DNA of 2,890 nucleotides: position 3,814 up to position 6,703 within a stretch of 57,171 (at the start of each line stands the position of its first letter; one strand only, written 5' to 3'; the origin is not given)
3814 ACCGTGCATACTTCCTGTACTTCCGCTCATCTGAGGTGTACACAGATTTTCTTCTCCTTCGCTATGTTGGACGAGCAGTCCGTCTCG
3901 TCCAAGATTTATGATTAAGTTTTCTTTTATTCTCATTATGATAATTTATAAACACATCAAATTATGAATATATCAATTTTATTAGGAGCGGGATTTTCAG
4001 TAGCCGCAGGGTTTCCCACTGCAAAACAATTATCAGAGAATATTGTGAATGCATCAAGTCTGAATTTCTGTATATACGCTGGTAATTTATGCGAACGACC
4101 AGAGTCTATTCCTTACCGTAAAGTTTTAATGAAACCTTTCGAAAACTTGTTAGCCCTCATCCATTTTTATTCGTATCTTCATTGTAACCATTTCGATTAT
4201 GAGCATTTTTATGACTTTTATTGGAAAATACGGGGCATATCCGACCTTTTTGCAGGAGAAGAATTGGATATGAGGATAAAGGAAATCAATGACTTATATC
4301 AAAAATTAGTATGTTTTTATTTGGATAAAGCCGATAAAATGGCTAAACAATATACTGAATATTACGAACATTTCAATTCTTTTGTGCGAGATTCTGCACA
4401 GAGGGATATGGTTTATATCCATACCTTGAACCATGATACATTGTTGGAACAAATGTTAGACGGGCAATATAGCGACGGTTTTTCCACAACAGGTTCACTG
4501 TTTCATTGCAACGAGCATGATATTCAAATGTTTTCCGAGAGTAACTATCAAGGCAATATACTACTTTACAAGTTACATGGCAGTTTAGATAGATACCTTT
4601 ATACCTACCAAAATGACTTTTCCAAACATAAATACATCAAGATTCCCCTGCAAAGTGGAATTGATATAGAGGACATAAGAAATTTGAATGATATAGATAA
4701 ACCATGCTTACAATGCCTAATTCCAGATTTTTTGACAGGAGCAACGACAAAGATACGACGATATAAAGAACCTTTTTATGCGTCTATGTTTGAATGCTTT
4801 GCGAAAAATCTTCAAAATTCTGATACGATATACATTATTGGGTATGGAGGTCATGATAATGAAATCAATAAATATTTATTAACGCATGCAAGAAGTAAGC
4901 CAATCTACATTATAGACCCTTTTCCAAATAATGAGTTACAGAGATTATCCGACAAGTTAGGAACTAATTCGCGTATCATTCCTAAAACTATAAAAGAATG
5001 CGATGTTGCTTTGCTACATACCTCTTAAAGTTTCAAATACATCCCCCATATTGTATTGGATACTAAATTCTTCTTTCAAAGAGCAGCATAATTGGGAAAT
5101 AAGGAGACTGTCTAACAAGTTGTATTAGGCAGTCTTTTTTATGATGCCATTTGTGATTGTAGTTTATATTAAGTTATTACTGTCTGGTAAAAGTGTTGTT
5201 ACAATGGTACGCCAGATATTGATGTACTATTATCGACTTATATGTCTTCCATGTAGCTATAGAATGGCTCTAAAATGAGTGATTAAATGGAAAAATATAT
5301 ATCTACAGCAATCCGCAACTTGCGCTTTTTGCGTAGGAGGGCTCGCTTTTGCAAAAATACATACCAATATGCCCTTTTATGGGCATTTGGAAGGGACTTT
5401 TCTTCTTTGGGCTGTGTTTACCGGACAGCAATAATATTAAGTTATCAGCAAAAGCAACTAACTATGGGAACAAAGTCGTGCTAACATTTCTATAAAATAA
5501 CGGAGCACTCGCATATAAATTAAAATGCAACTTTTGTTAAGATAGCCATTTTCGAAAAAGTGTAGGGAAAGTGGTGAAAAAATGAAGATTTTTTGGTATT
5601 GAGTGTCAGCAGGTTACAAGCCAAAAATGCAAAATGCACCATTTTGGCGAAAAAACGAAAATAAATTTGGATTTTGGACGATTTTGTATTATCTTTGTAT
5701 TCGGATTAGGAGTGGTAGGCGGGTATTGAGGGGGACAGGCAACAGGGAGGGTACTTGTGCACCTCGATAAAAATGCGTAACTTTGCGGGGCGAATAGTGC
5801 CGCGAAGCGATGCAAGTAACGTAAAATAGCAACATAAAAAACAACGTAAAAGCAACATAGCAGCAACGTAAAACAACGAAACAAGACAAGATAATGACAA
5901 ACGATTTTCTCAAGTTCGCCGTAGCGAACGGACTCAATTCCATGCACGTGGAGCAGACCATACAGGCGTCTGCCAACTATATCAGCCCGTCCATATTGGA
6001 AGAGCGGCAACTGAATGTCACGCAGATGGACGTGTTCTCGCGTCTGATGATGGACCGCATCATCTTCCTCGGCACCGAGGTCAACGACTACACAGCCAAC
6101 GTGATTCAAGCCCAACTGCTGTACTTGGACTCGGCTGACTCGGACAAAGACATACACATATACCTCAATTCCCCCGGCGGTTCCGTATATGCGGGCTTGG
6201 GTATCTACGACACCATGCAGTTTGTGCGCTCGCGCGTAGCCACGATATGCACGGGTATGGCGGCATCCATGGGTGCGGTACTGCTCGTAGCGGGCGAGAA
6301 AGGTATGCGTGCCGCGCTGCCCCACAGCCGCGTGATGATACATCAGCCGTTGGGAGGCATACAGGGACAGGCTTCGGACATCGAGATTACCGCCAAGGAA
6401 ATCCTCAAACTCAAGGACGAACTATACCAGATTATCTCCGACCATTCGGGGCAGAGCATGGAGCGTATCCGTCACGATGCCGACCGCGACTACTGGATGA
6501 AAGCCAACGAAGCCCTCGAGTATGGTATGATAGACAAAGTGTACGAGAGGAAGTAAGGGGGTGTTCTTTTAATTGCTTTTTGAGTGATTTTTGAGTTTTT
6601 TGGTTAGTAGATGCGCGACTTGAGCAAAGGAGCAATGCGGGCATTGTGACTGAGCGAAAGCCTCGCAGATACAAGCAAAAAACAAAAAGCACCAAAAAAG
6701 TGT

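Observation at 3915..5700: AT-rich islet carrying a stand-alone SIR2_2-type gene (candidate single-gene NAD-depleting defence)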

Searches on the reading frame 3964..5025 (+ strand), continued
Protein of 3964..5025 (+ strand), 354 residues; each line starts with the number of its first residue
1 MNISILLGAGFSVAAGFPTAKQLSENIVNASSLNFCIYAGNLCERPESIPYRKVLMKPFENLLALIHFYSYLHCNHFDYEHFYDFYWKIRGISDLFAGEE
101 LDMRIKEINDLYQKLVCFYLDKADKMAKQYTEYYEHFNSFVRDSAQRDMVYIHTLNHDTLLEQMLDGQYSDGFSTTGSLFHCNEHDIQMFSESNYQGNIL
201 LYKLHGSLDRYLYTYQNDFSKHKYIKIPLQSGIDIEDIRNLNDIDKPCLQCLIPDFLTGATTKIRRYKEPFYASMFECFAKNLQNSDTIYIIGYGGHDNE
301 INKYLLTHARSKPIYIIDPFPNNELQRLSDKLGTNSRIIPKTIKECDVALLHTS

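Call 79: search_protein_families(library=phrogs, proteins=[L117:4077-5018:+, L117:6593-7597:+, L117:7929-9176:+, L117:11231-11644:+, L117:11653-15363:+, L114:4787-5788:+, L114:6695-7762:+, L114:10879-11487:+, L114:11500-15390:+, window:3964-5025:+], max_evalue=0.001)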
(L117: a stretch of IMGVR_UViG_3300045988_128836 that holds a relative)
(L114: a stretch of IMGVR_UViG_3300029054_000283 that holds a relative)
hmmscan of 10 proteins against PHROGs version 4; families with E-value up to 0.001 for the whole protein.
L117:4077-5018:+ (314 aa): 4 families
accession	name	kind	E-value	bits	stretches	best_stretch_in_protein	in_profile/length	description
phrog_2443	-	other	4.3e-51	175.5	1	75-282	152-364/801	amidoligase enzyme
phrog_7469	-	other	2.5e-16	61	1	95-280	14-209/357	amidoligase enzyme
phrog_7631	-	other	9.6e-09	35.7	1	96-281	25-217/394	amidoligase enzyme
phrog_38711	-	unknown function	6.4e-05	22.7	1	98-256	191-357/568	-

L117:6593-7597:+ (335 aa): 8 families
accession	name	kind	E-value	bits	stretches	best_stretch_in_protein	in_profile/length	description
phrog_11747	-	unknown function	2.1e-60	205.4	1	5-263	8-263/290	-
phrog_21683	-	unknown function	3.5e-14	53.6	1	16-119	5-104/337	-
phrog_1827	-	other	1.1e-06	29.1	1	40-114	39-113/202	ATP-dependent protease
phrog_94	-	head and packaging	1.5e-06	29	1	43-114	108-178/622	head maturation protease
phrog_3348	-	unknown function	4.1e-06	27.3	1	42-114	55-128/386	-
phrog_1684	-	head and packaging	6.5e-06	26.8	1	41-114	61-133/284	head maturation protease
phrog_53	-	head and packaging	3e-05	24.4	1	49-117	113-183/583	head maturation protease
phrog_133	-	head and packaging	0.00013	21.8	1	42-114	37-109/668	head maturation protease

L117:7929-9176:+ (416 aa): 1 family
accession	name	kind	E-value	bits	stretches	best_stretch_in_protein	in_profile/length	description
phrog_9581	-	unknown function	3.6e-05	24.1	1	250-394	212-343/415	-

L117:11231-11644:+ (138 aa): 0 families

L117:11653-15363:+ (1237 aa): 10 families
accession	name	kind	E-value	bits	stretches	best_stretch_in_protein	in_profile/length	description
phrog_26804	-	unknown function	1e-49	170.1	1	146-370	109-330/1066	-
phrog_5062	-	tail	2e-35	123.9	1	14-365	8-343/753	tail length tape measure protein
phrog_1716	-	tail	6.6e-31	108.6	1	184-407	87-296/943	tail length tape measure protein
phrog_973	-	tail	1.4e-20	73.8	1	55-394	26-371/1465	tail length tape measure protein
phrog_1538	-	tail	1.8e-15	57.8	1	123-751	17-556/811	tail length tape measure protein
phrog_25337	-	tail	3.6e-13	49.1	2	4-168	16-178/1456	tail length tape measure protein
phrog_24709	-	tail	1.4e-07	31.2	1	150-607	51-414/1069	tail length tape measure protein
phrog_1535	-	tail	2.2e-05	23.8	1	15-349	70-358/1152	tail length tape measure protein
phrog_10613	-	tail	0.0002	22.3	1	21-170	49-199/237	tail length tape measure protein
phrog_9959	-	tail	0.00025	19.7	1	138-265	29-155/1708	tail length tape measure protein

L114:4787-5788:+ (334 aa): 0 families

L114:6695-7762:+ (356 aa): 1 family
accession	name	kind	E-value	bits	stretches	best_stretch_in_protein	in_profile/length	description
phrog_1762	-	unknown function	6.5e-37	128.5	1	94-354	17-293/395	-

L114:10879-11487:+ (203 aa): 0 families

L114:11500-15390:+ (1297 aa): 12 families
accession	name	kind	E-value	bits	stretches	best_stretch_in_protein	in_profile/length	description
phrog_28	-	tail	5e-32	112.5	1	20-1271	130-1187/1228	tail length tape measure protein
phrog_991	-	tail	9.4e-27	94.1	1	29-605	122-684/1966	tail length tape measure protein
phrog_9696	-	tail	1e-25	90.8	1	112-717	8-504/1415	tail length tape measure protein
phrog_1272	-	tail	5.2e-25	88.4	1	7-774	77-809/1606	tail length tape measure protein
phrog_1533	-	tail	6.5e-23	81.3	1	27-783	128-856/1688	tail length tape measure protein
phrog_4704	-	tail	5.4e-20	72.6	1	27-488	72-535/625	tail length tape measure protein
phrog_167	-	tail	1.4e-14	53.8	1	27-873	116-884/1555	tail length tape measure protein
phrog_9959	-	tail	2.8e-13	49.4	1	547-1016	473-925/1708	tail length tape measure protein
phrog_5218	-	unknown function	2.1e-10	40.4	1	25-363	75-405/1599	-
phrog_25337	-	tail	7.5e-08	31.5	1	9-732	24-780/1456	tail length tape measure protein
phrog_5493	-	tail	2.2e-06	27.2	1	258-359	139-240/1102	tail length tape measure protein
phrog_1293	-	tail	8.2e-05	21.6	1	10-685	11-731/1424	tail length tape measure protein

window:3964-5025:+ (354 aa): 2 families
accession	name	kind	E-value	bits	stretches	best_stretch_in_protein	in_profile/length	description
phrog_9581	-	unknown function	1.2e-07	32.2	1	123-344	134-359/415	-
phrog_2162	-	DNA, RNA and nucleotide metabolism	9.9e-07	29.3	1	202-349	122-261/277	Sir2 (NAD-dependent deacetylase)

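Call 80: search_protein_representatives(alignment_id=A1)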
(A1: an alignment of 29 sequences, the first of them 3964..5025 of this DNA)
Query: 29 sequences, 392 profile positions. Proteins with E-value up to 0.001 (for the whole library): 4778; up to 1e-10: 1364; up to 1e-30: 323. The best 150 are listed.
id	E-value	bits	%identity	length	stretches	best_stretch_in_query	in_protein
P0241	4.5e-138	477.0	-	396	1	1-391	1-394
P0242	1.0e-135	469.3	-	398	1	4-391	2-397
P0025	2.9e-135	467.7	-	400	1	2-392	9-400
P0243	1.3e-131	455.7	-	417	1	3-391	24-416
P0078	4.8e-131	453.9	-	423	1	2-388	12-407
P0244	1.1e-130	452.7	-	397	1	3-391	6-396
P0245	9.9e-125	433.1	-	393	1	1-391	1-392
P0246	2.5e-123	428.5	-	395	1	2-381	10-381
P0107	2.6e-122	425.1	-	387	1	3-391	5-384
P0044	2.2e-121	422.1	-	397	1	4-391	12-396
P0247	2.8e-121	421.7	-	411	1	2-389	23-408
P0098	7.6e-121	420.3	-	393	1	1-390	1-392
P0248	5.4e-119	414.2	-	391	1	1-387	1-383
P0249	1.4e-118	412.9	-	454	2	3-258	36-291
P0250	1.2e-117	409.7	-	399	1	2-391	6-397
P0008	5.9e-102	358.1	-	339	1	2-389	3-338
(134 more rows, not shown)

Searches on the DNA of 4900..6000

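Call 30: search_rna_families(source=window, start=4900, end=6000, threshold=evalue, max_evalue=1)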
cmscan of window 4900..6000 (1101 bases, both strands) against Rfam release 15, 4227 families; matches with E-value up to 1: 2.
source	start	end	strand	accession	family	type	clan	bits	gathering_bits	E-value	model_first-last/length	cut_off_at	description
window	5101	5139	+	RF00752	mir-14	Gene; miRNA;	-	19.8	53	0.3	13-51/63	no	mir-14 microRNA precursor family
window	5663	5755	+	RF01849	alpha_tmRNA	Gene;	CL00001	16.4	50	0.013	1-355/355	no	Alphaproteobacteria transfer-messenger RNA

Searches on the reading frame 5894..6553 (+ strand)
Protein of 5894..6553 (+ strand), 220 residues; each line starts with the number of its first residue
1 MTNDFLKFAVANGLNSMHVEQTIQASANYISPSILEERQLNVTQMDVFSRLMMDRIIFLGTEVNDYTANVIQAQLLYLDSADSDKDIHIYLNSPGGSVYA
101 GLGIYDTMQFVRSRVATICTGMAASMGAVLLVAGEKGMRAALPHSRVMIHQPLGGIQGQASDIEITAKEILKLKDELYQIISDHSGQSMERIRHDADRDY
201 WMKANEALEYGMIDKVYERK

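Call 38: find_encoding_contigs(protein=window:5894-6553:+, flank=7000, max_places=10)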
Protein window:5894-6553:+ (220 aa): 4 contigs read that carry it; 3 places shown.
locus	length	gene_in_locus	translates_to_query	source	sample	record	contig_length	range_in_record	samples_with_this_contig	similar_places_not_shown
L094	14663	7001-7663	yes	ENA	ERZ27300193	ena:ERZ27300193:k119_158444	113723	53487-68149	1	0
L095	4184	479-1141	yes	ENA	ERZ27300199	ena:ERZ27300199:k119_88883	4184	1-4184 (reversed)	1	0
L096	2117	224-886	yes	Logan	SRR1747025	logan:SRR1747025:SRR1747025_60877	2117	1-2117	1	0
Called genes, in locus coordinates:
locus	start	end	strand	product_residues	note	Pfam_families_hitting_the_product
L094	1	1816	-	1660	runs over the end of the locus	PF14873:BNR_assoc_N (faint), PF18962:Por_Secre_tail (weak)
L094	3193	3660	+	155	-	PF18962:Por_Secre_tail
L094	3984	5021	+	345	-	-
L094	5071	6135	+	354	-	PF13289:SIR2_2 (weak)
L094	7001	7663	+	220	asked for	PF00574:CLP_protease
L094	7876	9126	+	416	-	PF06689:zf-C4_ClpX, PF00493:MCM (weak), PF01078:Mg_chelatase (faint), PF05496:RuvB_N (faint), PF00004:AAA, PF07724:AAA_2, PF07728:AAA_5 (weak), PF10431:ClpB_D2-small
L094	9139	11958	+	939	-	PF07494:Reg_prop (faint), PF00196:GerE (weak)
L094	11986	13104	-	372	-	PF21016:RlmN_N, PF04055:Radical_SAM (faint)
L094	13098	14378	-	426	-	PF00464:SHMT, PF01212:Beta_elim_lyase (weak), PF00155:Aminotran_1_2 (faint)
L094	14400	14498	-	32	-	-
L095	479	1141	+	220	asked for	PF00574:CLP_protease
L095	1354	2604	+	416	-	PF06689:zf-C4_ClpX, PF00493:MCM (weak), PF01078:Mg_chelatase (faint), PF05496:RuvB_N (faint), PF00004:AAA, PF07724:AAA_2, PF07728:AAA_5 (weak), PF10431:ClpB_D2-small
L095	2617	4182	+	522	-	?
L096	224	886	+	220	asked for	PF00574:CLP_protease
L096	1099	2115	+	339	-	?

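Call 40: find_homologous_proteins(query=window:5894-6553:+, max_evalue=1e-60)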
Query window:5894-6553:+ (220 aa): 7996 proteins with E <= 1e-60 among 8000 candidates; the best 120 are listed.
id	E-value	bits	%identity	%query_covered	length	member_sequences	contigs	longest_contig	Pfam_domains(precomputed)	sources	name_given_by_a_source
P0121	4.3e-139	479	100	100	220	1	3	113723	PF00574.29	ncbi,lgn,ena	-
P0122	3.0e-138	476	99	100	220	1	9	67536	PF00574.29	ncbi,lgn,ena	-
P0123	8.4e-138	475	99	100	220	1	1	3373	PF00574.29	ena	-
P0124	1.6e-137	474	99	100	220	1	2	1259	PF00574.29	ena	-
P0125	1.9e-137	474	99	100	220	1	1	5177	PF00574.29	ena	-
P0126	4.3e-137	473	99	100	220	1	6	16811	PF00574.29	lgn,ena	-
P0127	4.4e-137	472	99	100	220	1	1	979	PF00574.29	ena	-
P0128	8.3e-137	472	98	100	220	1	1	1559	PF00574.29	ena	-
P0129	1.0e-136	471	98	100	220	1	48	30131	PF00574.29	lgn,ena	-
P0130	1.7e-136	471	98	100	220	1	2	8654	PF00574.29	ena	-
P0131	2.0e-136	470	98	100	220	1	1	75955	PF00574.29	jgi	-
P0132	2.2e-136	470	98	100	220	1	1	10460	PF00574.29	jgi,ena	-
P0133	2.5e-136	470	98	100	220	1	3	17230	PF00574.29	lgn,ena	-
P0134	2.5e-136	470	98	100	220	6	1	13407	PF00574.29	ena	-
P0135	2.9e-136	470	98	100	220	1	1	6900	PF00574.29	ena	-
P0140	5.9e-136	469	98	100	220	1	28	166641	PF00574.29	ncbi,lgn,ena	-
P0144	1.5e-135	467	98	99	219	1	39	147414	PF00574.29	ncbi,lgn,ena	-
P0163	7.8e-130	449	93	100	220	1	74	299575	PF00574.29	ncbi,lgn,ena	-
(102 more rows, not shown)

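Call 41: find_encoding_contigs(protein=P0140, flank=6000, max_places=5)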
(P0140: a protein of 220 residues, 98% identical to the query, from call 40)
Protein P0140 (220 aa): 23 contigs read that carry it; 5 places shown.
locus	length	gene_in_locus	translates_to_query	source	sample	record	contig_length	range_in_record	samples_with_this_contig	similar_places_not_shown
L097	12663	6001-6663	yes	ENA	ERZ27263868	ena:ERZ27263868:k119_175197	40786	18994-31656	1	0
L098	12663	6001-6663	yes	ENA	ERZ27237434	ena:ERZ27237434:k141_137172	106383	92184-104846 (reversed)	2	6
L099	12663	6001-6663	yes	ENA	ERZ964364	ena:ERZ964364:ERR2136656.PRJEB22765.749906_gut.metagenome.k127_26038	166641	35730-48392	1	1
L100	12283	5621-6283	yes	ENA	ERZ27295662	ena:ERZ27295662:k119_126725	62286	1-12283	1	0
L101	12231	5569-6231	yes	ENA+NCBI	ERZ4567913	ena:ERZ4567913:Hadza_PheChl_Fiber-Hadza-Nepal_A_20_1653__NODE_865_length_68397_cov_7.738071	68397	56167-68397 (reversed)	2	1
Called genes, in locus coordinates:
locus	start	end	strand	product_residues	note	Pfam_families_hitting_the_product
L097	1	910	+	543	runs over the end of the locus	PF13306:LRR_5, PF13855:LRR_8 (faint), PF13306:LRR_5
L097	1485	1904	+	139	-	PF00383:dCMP_cyt_deam_1, PF14437:MafB19-deam, PF14439:Bd3614-deam (weak)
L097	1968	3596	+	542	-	PF13180:PDZ_2, PF17820:PDZ_6 (faint), PF03572:Peptidase_S41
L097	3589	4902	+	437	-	PF03631:Virul_fac_BrkB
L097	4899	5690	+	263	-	PF00106:adh_short, PF01370:Epimerase (weak), PF08659:KR, PF13561:adh_short_C2, PF08643:DUF1776 (weak)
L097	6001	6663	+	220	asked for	PF00574:CLP_protease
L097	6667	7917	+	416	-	PF06689:zf-C4_ClpX, PF00493:MCM (weak), PF01078:Mg_chelatase (faint), PF05496:RuvB_N (faint), PF00004:AAA, PF07724:AAA_2, PF07728:AAA_5 (weak), PF10431:ClpB_D2-small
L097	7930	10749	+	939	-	PF00196:GerE (weak)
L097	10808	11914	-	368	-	PF21016:RlmN_N, PF04055:Radical_SAM (weak)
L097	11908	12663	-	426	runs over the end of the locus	PF00464:SHMT, PF01212:Beta_elim_lyase (weak), PF00155:Aminotran_1_2 (weak)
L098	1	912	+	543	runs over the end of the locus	PF13306:LRR_5, PF13855:LRR_8 (faint), PF13306:LRR_5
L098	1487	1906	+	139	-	PF00383:dCMP_cyt_deam_1, PF14437:MafB19-deam, PF14439:Bd3614-deam (weak)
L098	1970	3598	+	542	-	PF13180:PDZ_2, PF17820:PDZ_6 (faint), PF03572:Peptidase_S41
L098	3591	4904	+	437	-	PF03631:Virul_fac_BrkB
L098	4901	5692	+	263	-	PF00106:adh_short, PF01370:Epimerase, PF08659:KR, PF13561:adh_short_C2, PF08643:DUF1776 (weak)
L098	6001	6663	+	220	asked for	PF00574:CLP_protease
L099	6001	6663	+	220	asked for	PF00574:CLP_protease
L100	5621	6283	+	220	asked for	PF00574:CLP_protease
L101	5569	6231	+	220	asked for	PF00574:CLP_protease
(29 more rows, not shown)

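Call 42: find_encoding_contigs(protein=P0144, flank=6000, max_places=5)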
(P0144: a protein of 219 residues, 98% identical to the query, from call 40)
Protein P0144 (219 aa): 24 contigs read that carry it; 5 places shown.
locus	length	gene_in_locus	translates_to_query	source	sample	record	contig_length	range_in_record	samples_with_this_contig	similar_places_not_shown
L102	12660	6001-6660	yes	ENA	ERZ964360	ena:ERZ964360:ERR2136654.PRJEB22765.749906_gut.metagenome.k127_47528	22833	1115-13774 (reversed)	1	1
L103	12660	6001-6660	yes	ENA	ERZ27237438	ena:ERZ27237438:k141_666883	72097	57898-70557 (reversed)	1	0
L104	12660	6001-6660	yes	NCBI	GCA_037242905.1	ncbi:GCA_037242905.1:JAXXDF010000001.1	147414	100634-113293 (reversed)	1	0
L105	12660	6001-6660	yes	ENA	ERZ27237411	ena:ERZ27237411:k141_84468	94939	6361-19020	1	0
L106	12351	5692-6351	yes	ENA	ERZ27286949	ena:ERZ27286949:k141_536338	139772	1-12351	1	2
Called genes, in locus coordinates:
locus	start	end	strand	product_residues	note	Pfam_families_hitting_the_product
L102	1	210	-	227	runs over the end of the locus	PF04218:CENP-B_N (faint), PF13936:HTH_38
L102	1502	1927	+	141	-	PF00383:dCMP_cyt_deam_1, PF14437:MafB19-deam, PF14439:Bd3614-deam (weak)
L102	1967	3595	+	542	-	PF13180:PDZ_2, PF17820:PDZ_6 (weak), PF03572:Peptidase_S41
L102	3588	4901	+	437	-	PF03631:Virul_fac_BrkB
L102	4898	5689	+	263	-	PF00106:adh_short, PF01370:Epimerase, PF08659:KR, PF13561:adh_short_C2, PF08643:DUF1776 (weak)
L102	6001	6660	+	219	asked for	PF00574:CLP_protease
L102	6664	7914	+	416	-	PF06689:zf-C4_ClpX, PF00493:MCM (weak), PF01078:Mg_chelatase (faint), PF05496:RuvB_N (faint), PF00004:AAA, PF07724:AAA_2, PF07728:AAA_5 (weak), PF10431:ClpB_D2-small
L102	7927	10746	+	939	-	PF07494:Reg_prop (faint), PF00196:GerE (weak)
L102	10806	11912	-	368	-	PF21016:RlmN_N, PF04055:Radical_SAM (faint)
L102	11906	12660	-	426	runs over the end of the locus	PF00464:SHMT, PF01212:Beta_elim_lyase (weak), PF00155:Aminotran_1_2 (weak)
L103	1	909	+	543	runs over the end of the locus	PF13306:LRR_5, PF13855:LRR_8 (faint), PF13306:LRR_5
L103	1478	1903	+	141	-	PF00383:dCMP_cyt_deam_1, PF14437:MafB19-deam, PF14439:Bd3614-deam (weak)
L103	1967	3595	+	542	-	PF13180:PDZ_2, PF17820:PDZ_6 (faint), PF03572:Peptidase_S41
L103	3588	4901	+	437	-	PF03631:Virul_fac_BrkB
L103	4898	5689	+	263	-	PF00106:adh_short, PF01370:Epimerase, PF08659:KR, PF13561:adh_short_C2, PF08643:DUF1776 (weak)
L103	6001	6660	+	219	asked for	PF00574:CLP_protease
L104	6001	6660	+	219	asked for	PF00574:CLP_protease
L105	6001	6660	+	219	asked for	PF00574:CLP_protease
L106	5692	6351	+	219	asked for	PF00574:CLP_protease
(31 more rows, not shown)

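Call 43: find_encoding_contigs(protein=P0163, flank=6000, max_places=5)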
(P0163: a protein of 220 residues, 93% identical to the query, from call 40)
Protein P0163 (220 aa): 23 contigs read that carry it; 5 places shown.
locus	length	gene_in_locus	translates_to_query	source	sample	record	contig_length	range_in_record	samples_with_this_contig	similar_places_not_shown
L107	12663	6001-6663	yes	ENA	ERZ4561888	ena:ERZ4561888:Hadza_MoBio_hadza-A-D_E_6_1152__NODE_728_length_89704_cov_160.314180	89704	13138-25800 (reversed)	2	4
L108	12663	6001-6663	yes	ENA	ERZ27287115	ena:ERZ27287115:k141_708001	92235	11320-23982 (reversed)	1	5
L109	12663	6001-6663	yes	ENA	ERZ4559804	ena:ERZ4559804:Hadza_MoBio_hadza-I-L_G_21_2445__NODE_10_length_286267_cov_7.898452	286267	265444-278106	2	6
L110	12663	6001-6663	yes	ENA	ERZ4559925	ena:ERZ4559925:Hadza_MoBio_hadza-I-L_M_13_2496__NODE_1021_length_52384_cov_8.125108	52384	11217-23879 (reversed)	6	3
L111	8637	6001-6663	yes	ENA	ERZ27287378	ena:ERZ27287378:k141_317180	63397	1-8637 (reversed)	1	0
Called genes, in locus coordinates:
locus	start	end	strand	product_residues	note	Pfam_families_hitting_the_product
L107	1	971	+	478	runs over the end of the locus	PF19295:SufBD_N, PF01458:SUFBD_core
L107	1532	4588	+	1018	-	PF21760:SecD_1st, PF22599:SecDF_P1_head, PF02355:SecD_SecF_C, PF03176:MMPL (weak), PF07549:Sec_GG (weak), PF02355:SecD_SecF_C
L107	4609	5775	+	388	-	PF02368:Big_2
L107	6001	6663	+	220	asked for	PF00574:CLP_protease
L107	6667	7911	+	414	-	PF06689:zf-C4_ClpX, PF00493:MCM (weak), PF01078:Mg_chelatase (faint), PF00004:AAA, PF07724:AAA_2, PF07728:AAA_5 (weak), PF10431:ClpB_D2-small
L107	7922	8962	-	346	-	PF13685:Fe-ADH_2 (faint), PF01761:DHQ_synthase, PF24621:DHQS_C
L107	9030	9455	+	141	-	PF00085:Thioredoxin, PF13098:Thioredoxin_2, PF13905:Thioredoxin_8 (faint)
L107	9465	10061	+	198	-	PF25593:GldD_lipo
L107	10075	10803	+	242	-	PF01884:PcrB, PF00977:His_biosynth (weak)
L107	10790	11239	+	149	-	PF00383:dCMP_cyt_deam_1, PF14437:MafB19-deam, PF14439:Bd3614-deam (weak)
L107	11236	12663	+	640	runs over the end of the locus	PF07697:7TMR-HDED, PF07698:7TM-7TMR_HD, PF08668:HDOD (faint), PF01966:HD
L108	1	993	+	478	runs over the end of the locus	PF19295:SufBD_N, PF01458:SUFBD_core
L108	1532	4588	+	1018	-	PF21760:SecD_1st, PF22599:SecDF_P1_head, PF02355:SecD_SecF_C, PF03176:MMPL (weak), PF07549:Sec_GG (weak), PF02355:SecD_SecF_C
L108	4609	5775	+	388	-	PF02368:Big_2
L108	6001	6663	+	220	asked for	PF00574:CLP_protease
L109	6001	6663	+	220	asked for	PF00574:CLP_protease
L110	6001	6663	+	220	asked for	PF00574:CLP_protease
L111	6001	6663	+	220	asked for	PF00574:CLP_protease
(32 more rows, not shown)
